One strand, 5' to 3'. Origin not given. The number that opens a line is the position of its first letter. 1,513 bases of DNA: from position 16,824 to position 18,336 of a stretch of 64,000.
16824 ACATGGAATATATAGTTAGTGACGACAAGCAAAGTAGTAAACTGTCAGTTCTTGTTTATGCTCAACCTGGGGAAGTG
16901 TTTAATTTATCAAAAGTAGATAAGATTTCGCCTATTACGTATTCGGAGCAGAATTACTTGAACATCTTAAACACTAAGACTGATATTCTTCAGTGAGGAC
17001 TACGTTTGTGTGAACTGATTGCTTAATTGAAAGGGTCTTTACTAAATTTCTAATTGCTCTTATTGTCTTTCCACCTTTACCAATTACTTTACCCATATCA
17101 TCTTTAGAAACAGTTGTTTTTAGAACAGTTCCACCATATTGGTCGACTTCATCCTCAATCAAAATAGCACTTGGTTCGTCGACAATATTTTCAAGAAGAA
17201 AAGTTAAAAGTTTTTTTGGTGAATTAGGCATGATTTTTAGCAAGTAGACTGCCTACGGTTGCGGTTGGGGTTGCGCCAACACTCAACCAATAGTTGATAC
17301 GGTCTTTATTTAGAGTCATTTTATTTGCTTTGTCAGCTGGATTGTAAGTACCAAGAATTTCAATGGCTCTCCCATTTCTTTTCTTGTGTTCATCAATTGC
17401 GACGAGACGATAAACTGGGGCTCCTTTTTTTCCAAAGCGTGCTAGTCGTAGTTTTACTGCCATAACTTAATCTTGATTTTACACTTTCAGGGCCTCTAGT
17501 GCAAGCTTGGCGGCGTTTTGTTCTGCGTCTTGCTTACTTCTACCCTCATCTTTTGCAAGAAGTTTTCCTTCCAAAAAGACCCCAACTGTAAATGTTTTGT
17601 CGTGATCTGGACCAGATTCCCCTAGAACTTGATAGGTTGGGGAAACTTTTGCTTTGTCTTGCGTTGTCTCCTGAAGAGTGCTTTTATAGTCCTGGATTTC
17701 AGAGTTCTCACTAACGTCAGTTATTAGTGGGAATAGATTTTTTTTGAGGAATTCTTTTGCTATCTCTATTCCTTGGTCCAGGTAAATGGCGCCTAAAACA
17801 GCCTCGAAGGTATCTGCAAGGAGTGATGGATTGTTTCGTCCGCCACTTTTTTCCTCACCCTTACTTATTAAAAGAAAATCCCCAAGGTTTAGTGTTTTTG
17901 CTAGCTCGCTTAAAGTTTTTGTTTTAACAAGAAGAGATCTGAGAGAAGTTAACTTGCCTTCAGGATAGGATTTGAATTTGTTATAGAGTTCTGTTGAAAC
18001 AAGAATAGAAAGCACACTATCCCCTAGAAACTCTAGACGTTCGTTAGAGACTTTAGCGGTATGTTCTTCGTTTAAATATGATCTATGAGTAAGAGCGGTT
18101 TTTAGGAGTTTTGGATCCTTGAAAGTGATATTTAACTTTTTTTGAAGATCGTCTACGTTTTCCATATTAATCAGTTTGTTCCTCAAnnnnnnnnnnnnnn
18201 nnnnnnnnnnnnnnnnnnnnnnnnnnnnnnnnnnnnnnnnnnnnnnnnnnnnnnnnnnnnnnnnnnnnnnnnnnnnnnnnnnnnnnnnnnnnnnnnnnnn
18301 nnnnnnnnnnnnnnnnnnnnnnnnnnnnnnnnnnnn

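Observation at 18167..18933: NusB with a C-terminal ACP-like tail sitting exactly where the fab/acpP cluster lies in other bacteria (rpmF ... acpP-rnc synteny relic)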

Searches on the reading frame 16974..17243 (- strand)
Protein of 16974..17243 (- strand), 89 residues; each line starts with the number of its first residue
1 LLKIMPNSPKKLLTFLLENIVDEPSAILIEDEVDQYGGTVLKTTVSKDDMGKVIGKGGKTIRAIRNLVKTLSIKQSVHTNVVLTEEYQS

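Call 52: search_protein_families(library=pfam, proteins=[window:16974-17243:-], max_evalue=0.001)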
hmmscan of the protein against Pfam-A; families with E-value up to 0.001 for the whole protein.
window:16974-17243:- (89 aa): 3 families
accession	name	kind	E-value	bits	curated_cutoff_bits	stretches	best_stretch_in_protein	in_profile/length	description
PF13083.13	KH_KhpA-B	-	2.2e-16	59.9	32.1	1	10-80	1-70/73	KhpA/KhpB, KH domain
PF00013.35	KH_1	-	7e-06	26.1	21.5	1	44-66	5-27/66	KH domain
PF07650.23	KH_2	-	0.00028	21.1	22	1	43-81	29-70/78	KH domain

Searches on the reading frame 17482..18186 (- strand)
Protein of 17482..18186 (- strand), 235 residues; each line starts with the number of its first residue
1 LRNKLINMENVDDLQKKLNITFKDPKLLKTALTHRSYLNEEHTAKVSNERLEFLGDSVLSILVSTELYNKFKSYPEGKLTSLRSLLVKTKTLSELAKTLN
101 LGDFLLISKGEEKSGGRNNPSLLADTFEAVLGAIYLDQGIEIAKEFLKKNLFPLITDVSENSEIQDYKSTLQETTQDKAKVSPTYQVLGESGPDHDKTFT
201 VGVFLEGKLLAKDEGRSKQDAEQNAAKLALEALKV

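Call 3: search_protein_families(library=pfam, proteins=[window:17482-18186:-], max_evalue=10)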
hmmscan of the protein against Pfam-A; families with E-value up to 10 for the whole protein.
window:17482-18186:- (235 aa): 6 families
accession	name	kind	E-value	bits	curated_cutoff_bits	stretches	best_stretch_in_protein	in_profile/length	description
PF14622.11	Ribonucleas_3_3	-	7.2e-41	139.8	35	1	24-153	1-126/128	Ribonuclease-III-like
PF00636.31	Ribonuclease_3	-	4.3e-26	92.1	27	1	49-139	1-102/102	Ribonuclease III domain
PF00035.32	dsrm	-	5.9e-17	62.4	23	1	167-233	1-66/66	Double-stranded RNA binding motif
PF22935.1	RM44_endonuclase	-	5.6e-10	39.9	27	1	15-134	10-139/139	Large ribosomal subunit protein mL44, endonuclease domain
PF24995.1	DSRM_2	-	0.0016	19.3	27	1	162-234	21-78/79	dsRNA binding domain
PF14709.13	DND1_DSRM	-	0.003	18.3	25.7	1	168-234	4-80/80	double strand RNA binding domain from DEAD END PROTEIN 1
